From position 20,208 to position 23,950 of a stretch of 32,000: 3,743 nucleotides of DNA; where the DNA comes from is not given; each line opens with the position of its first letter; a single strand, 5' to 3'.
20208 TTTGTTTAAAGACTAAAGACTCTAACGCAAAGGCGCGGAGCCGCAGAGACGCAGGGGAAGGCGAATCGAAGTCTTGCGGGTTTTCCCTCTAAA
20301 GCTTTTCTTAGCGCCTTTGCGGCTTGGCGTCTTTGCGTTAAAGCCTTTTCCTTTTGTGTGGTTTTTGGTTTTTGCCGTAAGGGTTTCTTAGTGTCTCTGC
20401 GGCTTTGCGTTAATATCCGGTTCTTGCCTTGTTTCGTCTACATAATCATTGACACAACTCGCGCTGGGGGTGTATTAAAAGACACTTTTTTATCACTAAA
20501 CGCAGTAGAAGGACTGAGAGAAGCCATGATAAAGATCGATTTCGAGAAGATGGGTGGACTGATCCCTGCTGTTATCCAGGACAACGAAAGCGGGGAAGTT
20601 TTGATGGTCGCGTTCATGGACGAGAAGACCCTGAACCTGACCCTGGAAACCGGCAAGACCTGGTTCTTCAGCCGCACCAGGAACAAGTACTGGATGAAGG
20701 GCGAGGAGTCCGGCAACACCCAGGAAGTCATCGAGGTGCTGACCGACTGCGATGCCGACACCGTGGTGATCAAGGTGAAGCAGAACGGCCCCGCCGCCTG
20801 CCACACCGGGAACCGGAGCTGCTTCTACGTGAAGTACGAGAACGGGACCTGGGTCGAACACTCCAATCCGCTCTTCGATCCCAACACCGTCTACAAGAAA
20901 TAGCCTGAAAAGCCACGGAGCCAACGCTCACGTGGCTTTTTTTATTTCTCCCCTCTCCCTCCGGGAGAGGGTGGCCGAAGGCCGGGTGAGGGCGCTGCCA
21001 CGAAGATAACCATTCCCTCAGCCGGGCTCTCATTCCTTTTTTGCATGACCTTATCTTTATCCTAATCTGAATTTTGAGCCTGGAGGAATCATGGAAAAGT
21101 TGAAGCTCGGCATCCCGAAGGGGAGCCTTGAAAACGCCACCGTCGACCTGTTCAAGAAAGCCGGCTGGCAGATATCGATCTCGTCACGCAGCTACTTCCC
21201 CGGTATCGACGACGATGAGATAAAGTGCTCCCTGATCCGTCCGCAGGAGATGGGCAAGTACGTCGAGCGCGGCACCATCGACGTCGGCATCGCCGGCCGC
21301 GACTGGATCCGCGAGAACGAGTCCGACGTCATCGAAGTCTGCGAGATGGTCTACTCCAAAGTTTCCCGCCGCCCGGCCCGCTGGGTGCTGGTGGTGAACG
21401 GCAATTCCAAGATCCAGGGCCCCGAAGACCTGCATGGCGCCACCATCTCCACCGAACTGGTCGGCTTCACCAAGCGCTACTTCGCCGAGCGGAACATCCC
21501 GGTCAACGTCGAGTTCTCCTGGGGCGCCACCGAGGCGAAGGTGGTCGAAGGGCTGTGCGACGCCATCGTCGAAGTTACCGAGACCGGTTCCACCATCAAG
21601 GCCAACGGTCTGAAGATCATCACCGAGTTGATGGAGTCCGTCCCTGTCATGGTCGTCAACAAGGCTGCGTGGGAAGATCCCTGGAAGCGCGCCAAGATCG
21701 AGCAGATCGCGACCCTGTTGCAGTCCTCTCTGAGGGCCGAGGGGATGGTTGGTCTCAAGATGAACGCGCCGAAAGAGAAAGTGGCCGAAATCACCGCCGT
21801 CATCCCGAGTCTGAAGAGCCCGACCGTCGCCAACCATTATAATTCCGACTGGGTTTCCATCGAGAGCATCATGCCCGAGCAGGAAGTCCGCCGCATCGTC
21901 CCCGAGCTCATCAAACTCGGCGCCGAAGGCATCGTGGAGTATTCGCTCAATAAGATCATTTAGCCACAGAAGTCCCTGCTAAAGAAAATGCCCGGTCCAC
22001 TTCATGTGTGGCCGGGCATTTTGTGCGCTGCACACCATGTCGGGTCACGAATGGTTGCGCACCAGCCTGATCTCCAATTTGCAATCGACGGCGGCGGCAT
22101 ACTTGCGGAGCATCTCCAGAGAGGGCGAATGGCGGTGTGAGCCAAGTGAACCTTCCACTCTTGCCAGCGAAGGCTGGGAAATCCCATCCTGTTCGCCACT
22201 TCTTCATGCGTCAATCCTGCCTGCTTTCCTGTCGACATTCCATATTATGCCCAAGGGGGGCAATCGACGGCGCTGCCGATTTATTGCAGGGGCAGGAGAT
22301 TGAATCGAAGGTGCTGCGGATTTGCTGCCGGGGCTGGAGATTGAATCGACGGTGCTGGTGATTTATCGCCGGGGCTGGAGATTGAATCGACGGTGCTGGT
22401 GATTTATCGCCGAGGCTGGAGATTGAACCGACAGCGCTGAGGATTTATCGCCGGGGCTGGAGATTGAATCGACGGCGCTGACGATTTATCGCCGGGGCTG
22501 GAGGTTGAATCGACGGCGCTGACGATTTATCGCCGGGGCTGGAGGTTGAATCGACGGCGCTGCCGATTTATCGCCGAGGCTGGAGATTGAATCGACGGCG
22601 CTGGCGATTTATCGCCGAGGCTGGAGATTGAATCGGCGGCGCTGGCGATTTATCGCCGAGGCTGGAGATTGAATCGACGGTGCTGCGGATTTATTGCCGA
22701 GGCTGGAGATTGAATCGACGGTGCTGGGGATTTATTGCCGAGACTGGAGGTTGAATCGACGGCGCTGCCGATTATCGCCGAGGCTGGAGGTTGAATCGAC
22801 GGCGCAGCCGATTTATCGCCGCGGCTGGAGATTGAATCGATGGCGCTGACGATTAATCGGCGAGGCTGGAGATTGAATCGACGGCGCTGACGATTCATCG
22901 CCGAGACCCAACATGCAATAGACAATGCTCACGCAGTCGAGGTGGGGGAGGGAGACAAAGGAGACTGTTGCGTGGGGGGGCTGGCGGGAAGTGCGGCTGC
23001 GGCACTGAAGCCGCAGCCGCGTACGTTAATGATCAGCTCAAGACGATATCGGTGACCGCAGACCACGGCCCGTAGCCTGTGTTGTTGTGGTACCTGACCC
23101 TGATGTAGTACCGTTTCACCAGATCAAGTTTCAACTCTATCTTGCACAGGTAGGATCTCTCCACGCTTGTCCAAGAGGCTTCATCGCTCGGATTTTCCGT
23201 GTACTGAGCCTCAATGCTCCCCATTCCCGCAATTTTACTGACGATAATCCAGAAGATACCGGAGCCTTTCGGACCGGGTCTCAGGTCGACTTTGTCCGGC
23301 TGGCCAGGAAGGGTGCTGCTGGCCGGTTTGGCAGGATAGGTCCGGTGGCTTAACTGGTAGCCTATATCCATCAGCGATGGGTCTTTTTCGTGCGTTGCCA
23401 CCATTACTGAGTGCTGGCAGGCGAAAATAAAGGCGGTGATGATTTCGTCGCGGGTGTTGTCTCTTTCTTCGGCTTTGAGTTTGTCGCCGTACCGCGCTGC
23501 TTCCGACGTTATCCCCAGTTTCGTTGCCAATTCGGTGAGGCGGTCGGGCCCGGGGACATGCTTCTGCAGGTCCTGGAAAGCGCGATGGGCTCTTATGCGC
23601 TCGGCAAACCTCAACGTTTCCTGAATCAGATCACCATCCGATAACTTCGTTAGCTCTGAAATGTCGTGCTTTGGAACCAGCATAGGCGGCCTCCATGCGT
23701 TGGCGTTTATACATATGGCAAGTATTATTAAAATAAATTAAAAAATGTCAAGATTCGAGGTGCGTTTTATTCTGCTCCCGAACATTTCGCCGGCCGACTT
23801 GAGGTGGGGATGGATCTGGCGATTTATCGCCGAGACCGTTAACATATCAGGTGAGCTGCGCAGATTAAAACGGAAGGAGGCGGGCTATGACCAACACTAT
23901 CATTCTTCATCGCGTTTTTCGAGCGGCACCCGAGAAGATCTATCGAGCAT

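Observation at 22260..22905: Spacer-less 41-bp x ~16 tandem array made of two dyad-symmetric half-units: candidate centromere/iteron-like protein-binding array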

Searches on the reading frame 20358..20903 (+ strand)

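Call 14: search_protein_families(library=pfam, proteins=[window:20358-20903:+], max_evalue=0.01)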
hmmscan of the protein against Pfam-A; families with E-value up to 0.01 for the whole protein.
window:20358-20903:+ (181 aa): 1 family
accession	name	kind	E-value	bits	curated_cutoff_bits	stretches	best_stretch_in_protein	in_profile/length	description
PF01502.23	PRA-CH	-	1.1e-32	112.2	27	1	83-157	1-74/74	Phosphoribosyl-AMP cyclohydrolase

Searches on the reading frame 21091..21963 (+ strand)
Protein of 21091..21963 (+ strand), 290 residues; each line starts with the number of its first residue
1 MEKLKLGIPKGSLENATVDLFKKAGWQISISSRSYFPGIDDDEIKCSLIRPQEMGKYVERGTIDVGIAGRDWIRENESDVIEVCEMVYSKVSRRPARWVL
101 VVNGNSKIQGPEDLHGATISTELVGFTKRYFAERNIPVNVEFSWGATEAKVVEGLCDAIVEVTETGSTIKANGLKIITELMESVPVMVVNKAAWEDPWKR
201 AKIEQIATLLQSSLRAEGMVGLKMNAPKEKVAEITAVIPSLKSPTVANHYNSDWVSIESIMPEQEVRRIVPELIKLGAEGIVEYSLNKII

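Call 12: find_encoding_contigs(protein=window:21091-21963:+, flank=6000, max_places=10)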
Protein window:21091-21963:+ (290 aa): no gene with exactly this product is on record in the collection.

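Call 16: find_homologous_proteins(query=window:21091-21963:+, max_evalue=1e-60)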
Query window:21091-21963:+ (290 aa): 7985 proteins with E <= 1e-60 among 8000 candidates; the best 120 are listed.
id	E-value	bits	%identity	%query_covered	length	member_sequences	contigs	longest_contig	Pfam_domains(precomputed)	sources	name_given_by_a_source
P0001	2.7e-177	606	94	99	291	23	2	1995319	PF01634.24,PF08029.17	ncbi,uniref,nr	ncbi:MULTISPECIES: ATP phosphoribosyltransferase [Geomonas]|uniref:ATP phosphoribosyltransferase n=1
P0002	5.4e-172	588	92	99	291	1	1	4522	PF01634.24,PF08029.17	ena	-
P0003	8.7e-172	588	92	99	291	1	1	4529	PF01634.24,PF08029.17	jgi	jgi:ATP phosphoribosyltransferase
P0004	9.4e-172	588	91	99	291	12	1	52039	PF01634.24,PF08029.17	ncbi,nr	ncbi:MAG TPA: ATP phosphoribosyltransferase [Geomonas sp.]|nr:ATP phosphoribosyltransferase [Geomona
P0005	1.4e-171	587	90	99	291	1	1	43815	PF01634.24,PF08029.17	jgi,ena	-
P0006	2.4e-170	583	90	99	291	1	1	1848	PF01634.24,PF08029.17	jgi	jgi:ATP phosphoribosyltransferase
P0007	2.5e-170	583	90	99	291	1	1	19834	PF01634.24,PF08029.17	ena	-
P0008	2.8e-170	583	90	100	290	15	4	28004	PF01634.24,PF08029.17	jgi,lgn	jgi:ATP phosphoribosyltransferase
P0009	5.3e-170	582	90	99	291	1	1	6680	PF01634.24,PF08029.17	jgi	jgi:ATP phosphoribosyltransferase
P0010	5.3e-170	582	90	99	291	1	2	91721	PF01634.24,PF08029.17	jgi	jgi:ATP phosphoribosyltransferase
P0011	7.4e-170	581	90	99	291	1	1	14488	PF01634.24,PF08029.17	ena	-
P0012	3.4e-169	579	89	100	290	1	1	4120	PF01634.24,PF08029.17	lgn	-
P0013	4.3e-169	579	89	99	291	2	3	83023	PF01634.24,PF08029.17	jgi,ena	-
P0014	5.5e-169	579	90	99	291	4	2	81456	PF01634.24,PF08029.17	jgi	jgi:ATP phosphoribosyltransferase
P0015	2.1e-168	577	89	99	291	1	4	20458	PF01634.24,PF08029.17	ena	-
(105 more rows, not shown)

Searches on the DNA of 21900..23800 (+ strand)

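Call 83: search_dna_similar(query=window:22240-22930:+, collection=plasmids, mode=distant, max_evalue=0.001)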
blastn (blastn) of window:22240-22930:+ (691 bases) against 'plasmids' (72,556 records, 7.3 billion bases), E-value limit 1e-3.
No match.

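Call 95: search_rna_families(source=window, start=21900, end=23800, threshold=evalue, max_evalue=1)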
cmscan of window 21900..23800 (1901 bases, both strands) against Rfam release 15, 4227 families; matches with E-value up to 1: 3.
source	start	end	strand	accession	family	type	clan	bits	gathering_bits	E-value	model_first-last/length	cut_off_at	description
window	22549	22695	+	RF02868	ncS037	Gene; sRNA;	-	30.7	112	0.012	1-152/152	no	Burkholderia sRNA 37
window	22539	22618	+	RF02008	mir-621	Gene; miRNA;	-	29.2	71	0.0033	1-83/83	no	mir-621 microRNA precursor family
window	22457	22536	+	RF02008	mir-621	Gene; miRNA;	-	26.9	71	0.013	1-83/83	no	mir-621 microRNA precursor family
